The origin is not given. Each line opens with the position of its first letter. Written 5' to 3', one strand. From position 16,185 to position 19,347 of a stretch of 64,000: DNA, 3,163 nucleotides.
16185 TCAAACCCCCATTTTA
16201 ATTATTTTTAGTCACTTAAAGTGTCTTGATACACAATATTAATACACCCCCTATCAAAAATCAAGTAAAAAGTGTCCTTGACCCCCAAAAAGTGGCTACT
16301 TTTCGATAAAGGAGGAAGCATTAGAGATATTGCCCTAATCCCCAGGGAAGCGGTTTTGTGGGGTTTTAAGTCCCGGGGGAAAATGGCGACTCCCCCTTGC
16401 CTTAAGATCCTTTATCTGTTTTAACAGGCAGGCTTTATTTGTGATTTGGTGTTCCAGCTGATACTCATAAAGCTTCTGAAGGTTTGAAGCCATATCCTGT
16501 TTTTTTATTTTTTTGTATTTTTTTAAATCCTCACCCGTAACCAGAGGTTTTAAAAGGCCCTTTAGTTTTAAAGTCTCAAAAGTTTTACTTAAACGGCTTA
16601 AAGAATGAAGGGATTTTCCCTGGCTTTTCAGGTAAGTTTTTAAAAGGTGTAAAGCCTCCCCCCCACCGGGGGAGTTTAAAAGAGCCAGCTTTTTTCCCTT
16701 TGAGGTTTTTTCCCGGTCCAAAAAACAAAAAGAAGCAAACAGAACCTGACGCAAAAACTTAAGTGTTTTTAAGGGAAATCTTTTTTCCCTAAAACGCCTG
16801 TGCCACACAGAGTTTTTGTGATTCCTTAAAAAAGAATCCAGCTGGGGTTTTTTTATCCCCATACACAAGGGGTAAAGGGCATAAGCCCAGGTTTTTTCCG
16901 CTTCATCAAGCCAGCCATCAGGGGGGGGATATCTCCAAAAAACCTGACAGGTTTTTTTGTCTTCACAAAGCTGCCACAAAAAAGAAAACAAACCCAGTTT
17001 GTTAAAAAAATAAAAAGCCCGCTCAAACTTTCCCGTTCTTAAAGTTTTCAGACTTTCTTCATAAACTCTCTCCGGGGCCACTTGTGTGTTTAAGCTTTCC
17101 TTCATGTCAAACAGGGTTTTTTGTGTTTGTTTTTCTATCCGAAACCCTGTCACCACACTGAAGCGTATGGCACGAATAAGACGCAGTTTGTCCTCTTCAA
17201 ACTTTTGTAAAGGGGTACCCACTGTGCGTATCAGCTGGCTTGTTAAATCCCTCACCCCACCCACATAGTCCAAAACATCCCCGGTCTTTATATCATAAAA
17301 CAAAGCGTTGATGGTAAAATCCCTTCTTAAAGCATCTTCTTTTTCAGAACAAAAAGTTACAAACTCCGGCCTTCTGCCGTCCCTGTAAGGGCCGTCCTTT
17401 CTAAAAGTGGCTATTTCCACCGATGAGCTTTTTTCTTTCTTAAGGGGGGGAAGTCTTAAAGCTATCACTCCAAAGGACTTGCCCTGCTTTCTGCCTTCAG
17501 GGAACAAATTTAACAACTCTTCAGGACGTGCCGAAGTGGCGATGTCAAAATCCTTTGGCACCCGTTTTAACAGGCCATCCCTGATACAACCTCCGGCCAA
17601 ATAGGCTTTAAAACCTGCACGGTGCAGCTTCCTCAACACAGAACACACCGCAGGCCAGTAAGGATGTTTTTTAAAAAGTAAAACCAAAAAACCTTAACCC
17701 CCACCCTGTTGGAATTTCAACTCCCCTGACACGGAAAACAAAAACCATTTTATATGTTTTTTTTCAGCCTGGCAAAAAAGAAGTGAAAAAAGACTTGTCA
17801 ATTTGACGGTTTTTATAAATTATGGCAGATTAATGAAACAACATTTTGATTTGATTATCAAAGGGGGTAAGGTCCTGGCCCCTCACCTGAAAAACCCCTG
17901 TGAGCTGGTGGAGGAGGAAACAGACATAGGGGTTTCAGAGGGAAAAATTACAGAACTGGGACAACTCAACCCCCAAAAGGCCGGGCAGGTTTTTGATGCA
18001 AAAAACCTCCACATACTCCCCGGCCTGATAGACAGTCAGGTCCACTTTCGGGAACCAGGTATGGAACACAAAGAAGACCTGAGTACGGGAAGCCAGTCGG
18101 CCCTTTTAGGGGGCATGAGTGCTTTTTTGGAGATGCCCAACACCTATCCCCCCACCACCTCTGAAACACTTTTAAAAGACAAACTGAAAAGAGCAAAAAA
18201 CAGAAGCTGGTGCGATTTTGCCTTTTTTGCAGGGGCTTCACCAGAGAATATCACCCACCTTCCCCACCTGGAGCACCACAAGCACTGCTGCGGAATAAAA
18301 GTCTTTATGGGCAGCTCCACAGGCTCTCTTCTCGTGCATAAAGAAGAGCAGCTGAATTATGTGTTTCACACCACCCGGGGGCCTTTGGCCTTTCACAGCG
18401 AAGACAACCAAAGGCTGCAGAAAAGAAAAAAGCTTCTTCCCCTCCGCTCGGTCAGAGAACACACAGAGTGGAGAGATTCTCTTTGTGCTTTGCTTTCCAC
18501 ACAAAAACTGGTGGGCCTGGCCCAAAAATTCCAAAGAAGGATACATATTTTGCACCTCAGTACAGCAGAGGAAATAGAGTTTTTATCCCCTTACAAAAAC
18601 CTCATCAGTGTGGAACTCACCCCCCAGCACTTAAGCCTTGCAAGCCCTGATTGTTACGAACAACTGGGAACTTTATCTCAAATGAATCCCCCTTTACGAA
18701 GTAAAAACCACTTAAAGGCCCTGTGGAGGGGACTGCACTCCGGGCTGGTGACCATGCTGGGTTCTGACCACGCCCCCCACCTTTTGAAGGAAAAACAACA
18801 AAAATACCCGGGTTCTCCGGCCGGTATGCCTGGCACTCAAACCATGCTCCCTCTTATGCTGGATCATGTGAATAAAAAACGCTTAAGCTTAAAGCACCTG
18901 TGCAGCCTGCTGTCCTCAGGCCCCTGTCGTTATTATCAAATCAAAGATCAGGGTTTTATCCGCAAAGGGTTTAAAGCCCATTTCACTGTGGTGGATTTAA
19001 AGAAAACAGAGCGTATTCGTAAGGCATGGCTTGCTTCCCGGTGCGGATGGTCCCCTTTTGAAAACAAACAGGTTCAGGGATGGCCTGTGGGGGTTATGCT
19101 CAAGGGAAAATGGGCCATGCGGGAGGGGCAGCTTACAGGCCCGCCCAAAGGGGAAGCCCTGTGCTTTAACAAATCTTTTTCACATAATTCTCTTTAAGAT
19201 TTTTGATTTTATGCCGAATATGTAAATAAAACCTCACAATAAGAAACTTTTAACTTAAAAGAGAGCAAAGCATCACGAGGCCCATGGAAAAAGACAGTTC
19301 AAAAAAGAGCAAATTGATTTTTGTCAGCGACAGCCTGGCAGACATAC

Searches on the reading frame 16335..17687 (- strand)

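Call 14: search_protein_families(library=pfam, proteins=[window:16335-17687:-], max_evalue=0.01)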
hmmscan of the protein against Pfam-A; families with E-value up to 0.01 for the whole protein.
window:16335-17687:- (450 aa): 3 families
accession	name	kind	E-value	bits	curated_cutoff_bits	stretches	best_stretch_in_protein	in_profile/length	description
PF01743.26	PolyA_pol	-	8.8e-34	117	23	1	28-154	1-126/126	Poly A polymerase head domain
PF12627.12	PolyA_pol_RNAbd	-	3.7e-09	36.7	22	1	181-237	1-56/64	Probable RNA and SrmB- binding site of polymerase A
PF13735.12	tRNA_NucTran2_2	-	0.0017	18.8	27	0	274-419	15-142/149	tRNA nucleotidyltransferase domain 2 putative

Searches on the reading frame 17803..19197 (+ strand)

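Call 28: search_protein_families(library=ncbifam, proteins=[window:17803-19197:+], max_evalue=0.00001)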
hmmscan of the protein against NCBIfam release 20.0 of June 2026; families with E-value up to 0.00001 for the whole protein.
window:17803-19197:+ (464 aa): 34 families (the best 25 are shown)
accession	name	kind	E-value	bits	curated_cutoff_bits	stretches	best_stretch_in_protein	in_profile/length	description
NF006559.0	PRK09060.1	equivalog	1e-185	617.3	482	1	11-458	1-441/444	dihydroorotase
NF005751.0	PRK07575.1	equivalog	6.6e-139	463.2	529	1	38-457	20-438/440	dihydroorotase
NF006688.0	PRK09236.1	equivalog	2.6e-108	362.7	535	1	37-456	17-443/444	dihydroorotase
NF002668.0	PRK02382.1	equivalog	2.9e-96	322.8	452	1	34-443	13-415/436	dihydroorotase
TIGR00857.1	pyrC_multi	subfamily_domain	8.4e-92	308.3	279.05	1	38-441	4-411/412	dihydroorotase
NF003271.0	PRK04250.1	equivalog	2.6e-75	253.6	405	1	39-453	18-402/407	dihydroorotase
NF004839.0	PRK06189.1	equivalog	2.2e-69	234.2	631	1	14-452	2-444/451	allantoinase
TIGR03178.1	allantoinase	equivalog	4.6e-67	226.7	357.85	1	16-453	1-439/441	allantoinase AllB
NF002284.0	PRK01211.1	subfamily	1.4e-64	218.5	462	1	39-438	15-388/409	dihydroorotase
NF006837.0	PRK09357.1-2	equivalog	8.5e-57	192.6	575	1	38-442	17-425/428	dihydroorotase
NF006839.0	PRK09357.1-4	equivalog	8.1e-55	186.1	576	2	237-427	216-408/422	dihydroorotase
NF058539.1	ergo_uti2_ErtD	equivalog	3.8e-52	177.7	650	1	37-440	16-431/449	hydantoin-5-propionate amidohydrolase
NF006836.0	PRK09357.1-1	equivalog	7.9e-52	176.4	538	2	239-444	220-429/432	dihydroorotase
NF006844.0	PRK09357.2-5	equivalog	1.6e-51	175.7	701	2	239-438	220-419/422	dihydroorotase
NF009941.0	PRK13404.1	subfamily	9.3e-51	172.9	647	1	13-448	2-453/478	dihydropyrimidinase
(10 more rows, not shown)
